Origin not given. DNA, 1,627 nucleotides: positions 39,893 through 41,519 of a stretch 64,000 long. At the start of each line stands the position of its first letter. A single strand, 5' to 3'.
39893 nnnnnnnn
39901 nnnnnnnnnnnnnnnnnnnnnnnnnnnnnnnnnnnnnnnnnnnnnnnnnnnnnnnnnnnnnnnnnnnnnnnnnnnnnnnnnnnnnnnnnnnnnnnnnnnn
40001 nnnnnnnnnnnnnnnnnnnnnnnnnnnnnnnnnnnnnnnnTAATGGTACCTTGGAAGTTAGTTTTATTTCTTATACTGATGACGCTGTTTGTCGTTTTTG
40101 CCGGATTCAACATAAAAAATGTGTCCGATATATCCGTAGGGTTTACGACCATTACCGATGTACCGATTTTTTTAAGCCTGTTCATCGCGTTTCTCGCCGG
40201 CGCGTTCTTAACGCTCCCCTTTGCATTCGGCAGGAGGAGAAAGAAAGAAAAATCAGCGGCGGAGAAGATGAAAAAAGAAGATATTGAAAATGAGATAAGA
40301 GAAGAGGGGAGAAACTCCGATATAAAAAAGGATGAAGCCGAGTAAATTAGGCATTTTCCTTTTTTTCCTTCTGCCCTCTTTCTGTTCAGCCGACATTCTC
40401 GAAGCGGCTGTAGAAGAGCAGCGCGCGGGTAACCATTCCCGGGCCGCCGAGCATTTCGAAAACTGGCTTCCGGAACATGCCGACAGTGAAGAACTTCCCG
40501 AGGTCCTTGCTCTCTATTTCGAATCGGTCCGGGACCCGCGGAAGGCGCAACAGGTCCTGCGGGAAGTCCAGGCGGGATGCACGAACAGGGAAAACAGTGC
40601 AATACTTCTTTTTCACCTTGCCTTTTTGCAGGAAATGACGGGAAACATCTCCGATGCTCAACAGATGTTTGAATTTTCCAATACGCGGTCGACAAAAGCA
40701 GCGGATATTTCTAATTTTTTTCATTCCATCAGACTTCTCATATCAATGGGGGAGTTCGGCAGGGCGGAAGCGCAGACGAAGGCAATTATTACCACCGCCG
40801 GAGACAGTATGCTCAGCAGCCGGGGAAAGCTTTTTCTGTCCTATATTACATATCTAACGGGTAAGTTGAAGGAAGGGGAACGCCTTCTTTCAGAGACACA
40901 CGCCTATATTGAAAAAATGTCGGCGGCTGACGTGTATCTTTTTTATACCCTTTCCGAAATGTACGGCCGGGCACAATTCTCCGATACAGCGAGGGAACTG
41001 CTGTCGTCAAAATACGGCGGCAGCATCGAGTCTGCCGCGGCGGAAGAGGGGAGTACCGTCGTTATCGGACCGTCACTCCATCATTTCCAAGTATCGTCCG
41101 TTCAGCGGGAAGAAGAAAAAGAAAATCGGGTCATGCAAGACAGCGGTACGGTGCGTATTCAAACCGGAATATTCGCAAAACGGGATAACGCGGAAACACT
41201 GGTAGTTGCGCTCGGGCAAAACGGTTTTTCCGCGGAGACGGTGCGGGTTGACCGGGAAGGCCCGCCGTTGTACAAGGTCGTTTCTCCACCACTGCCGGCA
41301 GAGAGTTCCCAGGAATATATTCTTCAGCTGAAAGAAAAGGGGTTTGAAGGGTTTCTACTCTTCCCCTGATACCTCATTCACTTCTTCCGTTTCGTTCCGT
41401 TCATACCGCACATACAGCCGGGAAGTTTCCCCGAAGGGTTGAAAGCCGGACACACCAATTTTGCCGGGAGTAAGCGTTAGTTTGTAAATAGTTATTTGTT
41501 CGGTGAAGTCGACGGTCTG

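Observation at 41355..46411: Tightly packed minus-strand operon: vWA-TM protein, degenerate GlgC-like nucleotidyltransferase, DHH/DHHA1 phosphoesterase, lipoprotein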

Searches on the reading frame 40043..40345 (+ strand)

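Call 3: search_protein_families(library=pfam, proteins=[window:40043-40345:+], max_evalue=0.01)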
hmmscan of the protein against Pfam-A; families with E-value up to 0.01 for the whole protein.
window:40043-40345:+ (100 aa): 1 family
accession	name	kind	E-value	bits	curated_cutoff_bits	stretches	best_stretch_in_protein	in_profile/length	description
PF06305.16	LapA_dom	-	8.7e-06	26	28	1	26-79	2-59/64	Lipopolysaccharide assembly protein A domain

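Call 4: search_protein_families(library=ncbifam, proteins=[window:40043-40345:+], max_evalue=0.01)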
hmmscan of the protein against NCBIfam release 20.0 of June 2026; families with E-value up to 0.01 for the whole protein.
window:40043-40345:+ (100 aa): 1 family
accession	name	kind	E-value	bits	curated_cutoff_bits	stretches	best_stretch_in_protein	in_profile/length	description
NF033480.1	bifunc_MprF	equivalog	0.0022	16.3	600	1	4-93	446-538/841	bifunctional lysylphosphatidylglycerol flippase/synthetase MprF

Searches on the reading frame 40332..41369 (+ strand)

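Call 3: search_protein_families(library=pfam, proteins=[window:40332-41369:+], max_evalue=0.01)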
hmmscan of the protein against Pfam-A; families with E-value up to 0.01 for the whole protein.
window:40332-41369:+ (345 aa): 2 families
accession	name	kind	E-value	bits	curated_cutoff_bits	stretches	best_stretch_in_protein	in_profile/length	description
PF05036.18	SPOR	-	5.5e-07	30.3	21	1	271-342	2-74/76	SPOR domain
PF14559.12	TPR_19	-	0.002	18.8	25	0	68-113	6-48/68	Tetratricopeptide repeat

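Call 4: search_protein_families(library=ncbifam, proteins=[window:40332-41369:+], max_evalue=0.01)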
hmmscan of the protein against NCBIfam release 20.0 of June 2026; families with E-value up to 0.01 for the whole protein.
window:40332-41369:+ (345 aa): 3 families
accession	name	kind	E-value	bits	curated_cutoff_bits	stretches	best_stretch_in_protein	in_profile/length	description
TIGR02795.1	tol_pal_ybgF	equivalog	0.00012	22.6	90.1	0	24-114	7-100/119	tol-pal system protein YbgF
TIGR02223.1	ftsN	equivalog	0.00063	19.4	107.65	1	260-340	221-294/299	cell division protein FtsN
TIGR02917.1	PEP_TPR_lipo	equivalog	0.0079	14.1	312.2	0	30-114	545-625/899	XrtA/PEP-CTERM system TPR-repeat protein PrsT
